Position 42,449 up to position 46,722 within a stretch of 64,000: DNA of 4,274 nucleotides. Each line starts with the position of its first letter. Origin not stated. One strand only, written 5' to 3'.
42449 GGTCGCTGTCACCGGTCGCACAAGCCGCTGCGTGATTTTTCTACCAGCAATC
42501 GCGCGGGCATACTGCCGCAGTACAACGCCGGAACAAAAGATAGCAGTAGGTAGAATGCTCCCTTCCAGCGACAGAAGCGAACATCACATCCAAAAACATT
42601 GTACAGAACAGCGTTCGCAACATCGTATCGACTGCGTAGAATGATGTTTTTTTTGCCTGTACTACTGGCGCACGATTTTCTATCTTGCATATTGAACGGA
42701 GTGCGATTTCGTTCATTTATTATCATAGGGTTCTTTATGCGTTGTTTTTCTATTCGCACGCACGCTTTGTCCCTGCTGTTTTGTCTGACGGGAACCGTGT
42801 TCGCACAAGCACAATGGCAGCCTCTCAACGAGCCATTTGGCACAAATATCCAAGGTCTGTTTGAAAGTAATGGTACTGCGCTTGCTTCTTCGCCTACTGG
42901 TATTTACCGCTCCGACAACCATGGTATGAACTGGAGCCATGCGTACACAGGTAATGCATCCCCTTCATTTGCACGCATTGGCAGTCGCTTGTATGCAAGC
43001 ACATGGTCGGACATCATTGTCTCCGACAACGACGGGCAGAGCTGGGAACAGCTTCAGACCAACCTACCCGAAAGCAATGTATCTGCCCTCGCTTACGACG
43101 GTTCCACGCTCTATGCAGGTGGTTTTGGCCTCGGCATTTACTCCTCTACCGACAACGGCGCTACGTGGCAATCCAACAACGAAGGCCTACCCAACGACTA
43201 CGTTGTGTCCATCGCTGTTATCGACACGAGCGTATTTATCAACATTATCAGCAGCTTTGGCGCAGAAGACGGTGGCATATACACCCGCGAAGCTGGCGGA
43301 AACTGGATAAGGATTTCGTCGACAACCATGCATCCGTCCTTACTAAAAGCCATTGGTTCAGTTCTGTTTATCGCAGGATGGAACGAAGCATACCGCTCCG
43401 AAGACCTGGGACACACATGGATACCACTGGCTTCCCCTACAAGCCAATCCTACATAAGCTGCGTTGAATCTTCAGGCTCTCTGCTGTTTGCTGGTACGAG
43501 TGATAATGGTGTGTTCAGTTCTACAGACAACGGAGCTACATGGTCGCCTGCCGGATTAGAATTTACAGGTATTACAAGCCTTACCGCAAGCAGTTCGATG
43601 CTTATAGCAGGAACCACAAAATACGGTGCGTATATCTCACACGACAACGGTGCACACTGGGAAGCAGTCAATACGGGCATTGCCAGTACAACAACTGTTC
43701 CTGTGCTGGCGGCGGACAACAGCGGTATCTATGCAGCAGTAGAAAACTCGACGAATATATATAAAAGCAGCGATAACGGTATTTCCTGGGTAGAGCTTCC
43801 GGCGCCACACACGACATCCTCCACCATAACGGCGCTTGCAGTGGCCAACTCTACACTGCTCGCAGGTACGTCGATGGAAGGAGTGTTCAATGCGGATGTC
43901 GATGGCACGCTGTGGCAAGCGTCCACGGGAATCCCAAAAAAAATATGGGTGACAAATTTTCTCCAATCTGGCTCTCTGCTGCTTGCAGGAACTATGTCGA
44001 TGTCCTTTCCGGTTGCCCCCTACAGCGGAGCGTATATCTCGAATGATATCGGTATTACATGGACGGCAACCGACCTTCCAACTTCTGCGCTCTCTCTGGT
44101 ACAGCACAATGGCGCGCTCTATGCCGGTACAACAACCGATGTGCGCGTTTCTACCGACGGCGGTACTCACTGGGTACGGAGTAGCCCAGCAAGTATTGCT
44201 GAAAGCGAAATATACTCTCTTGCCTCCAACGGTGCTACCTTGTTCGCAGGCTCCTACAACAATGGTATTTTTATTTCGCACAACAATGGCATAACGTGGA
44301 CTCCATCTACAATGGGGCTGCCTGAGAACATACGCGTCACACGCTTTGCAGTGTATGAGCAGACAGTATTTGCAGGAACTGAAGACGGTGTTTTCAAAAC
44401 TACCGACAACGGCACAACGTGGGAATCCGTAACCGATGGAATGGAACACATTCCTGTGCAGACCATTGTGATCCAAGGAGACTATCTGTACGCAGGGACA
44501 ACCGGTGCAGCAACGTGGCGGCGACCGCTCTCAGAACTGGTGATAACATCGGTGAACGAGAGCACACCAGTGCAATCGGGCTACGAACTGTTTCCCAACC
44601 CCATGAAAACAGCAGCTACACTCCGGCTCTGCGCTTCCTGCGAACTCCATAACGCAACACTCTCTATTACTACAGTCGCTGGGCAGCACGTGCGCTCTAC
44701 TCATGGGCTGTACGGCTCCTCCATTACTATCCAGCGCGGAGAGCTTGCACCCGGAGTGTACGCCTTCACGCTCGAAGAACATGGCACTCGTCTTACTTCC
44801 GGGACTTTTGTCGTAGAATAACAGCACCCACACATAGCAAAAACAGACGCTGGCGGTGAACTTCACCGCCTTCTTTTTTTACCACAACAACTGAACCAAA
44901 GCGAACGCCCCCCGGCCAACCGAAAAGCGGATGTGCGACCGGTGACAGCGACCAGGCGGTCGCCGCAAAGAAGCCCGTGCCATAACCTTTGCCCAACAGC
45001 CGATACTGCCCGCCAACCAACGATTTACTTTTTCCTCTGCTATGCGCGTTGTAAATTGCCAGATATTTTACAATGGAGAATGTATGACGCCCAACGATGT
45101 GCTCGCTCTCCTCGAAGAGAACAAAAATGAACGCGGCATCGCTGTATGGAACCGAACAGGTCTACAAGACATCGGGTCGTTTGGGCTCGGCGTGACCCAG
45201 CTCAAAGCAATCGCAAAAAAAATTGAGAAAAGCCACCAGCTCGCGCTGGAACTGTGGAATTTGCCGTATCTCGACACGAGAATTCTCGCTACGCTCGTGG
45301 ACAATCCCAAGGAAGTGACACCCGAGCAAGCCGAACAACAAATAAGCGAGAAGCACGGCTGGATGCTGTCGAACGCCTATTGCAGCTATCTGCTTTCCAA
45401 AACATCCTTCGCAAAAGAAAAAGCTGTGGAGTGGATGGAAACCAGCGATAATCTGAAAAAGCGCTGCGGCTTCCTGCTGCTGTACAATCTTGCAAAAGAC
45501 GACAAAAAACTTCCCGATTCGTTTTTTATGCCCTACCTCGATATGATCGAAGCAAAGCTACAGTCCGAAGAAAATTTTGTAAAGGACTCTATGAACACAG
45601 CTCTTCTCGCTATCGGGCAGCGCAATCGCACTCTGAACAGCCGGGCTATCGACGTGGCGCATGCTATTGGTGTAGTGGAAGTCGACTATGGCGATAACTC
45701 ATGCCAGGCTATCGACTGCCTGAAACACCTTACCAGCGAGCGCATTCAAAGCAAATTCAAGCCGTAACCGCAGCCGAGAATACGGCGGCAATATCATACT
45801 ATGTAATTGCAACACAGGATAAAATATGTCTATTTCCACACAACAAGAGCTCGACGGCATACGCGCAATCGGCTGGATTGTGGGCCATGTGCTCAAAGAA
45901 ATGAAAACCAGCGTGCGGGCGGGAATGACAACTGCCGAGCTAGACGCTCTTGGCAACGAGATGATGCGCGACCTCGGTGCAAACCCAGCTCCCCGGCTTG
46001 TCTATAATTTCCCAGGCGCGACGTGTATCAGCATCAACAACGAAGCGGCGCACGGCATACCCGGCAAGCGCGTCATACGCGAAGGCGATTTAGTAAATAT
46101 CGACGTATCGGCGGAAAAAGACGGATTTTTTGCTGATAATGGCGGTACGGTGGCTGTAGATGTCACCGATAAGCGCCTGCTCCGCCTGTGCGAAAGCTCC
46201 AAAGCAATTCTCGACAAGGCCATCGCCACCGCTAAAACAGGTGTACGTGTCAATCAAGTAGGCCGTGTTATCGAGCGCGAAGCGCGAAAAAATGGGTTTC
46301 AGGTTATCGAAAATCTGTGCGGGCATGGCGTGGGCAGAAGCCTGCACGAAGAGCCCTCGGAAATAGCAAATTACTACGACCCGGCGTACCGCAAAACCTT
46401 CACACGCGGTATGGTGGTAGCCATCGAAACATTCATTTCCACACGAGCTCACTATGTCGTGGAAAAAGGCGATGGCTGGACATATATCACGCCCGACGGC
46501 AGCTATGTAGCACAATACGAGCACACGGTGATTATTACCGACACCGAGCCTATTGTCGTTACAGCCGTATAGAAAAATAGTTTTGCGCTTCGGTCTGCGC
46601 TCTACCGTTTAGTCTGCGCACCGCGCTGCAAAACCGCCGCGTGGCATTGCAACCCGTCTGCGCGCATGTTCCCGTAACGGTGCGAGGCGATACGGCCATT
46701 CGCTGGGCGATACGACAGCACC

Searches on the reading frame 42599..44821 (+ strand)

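Call 35: search_protein_families(library=pfam, proteins=[window:42599-44821:+], max_evalue=0.001)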
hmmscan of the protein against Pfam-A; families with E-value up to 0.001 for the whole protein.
window:42599-44821:+ (740 aa): 5 families
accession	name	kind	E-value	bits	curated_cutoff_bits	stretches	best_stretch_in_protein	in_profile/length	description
PF15902.12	Sortilin-Vps10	-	6.2e-23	81.7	33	3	344-414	3-74/446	Sortilin, neurotensin receptor 3,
PF02012.26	BNR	-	1.1e-17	61.5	27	0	558-568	1-11/12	BNR/Asp-box repeat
PF19755.4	DUF6242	-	4.9e-09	36.8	29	0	336-397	157-217/217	Domain of unknown function (DUF6242)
PF15899.11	BNR_6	-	3.4e-08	33.2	27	0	387-399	1-13/14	BNR-Asp box repeat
PF18962.6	Por_Secre_tail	-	2.9e-05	24.7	27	1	664-733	1-70/75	Secretion system C-terminal sorting domain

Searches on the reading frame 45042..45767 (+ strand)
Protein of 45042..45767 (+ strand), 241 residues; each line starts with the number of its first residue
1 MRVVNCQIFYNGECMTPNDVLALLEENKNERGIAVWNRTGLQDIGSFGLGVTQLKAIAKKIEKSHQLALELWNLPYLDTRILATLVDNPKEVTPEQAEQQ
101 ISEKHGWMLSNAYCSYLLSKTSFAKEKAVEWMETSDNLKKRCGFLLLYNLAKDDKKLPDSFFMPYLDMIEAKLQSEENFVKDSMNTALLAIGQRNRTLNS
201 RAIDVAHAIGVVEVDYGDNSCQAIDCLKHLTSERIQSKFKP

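Call 35: search_protein_families(library=pfam, proteins=[window:45042-45767:+], max_evalue=0.001)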
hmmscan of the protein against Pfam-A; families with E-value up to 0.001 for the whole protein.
window:45042-45767:+ (241 aa): 1 family
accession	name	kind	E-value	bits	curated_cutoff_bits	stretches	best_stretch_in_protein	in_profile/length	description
PF08713.17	DNA_alkylation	-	6.3e-20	72.2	21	1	22-205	3-196/213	DNA alkylation repair enzyme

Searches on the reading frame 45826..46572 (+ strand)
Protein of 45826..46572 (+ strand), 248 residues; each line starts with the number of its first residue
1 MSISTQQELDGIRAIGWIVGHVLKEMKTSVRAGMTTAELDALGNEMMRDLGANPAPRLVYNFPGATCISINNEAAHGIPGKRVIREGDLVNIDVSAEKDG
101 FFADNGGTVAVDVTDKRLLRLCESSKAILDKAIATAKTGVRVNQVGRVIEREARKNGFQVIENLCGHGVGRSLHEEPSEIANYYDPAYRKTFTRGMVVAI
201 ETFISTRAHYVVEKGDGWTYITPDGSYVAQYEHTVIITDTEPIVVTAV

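Call 35: search_protein_families(library=pfam, proteins=[window:45826-46572:+], max_evalue=0.001)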
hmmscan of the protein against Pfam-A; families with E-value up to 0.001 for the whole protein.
window:45826-46572:+ (248 aa): 1 family
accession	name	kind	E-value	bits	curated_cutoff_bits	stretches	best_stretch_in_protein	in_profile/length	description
PF00557.29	Peptidase_M24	-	1.5e-40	139.7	23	1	11-239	2-208/208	Metallopeptidase family M24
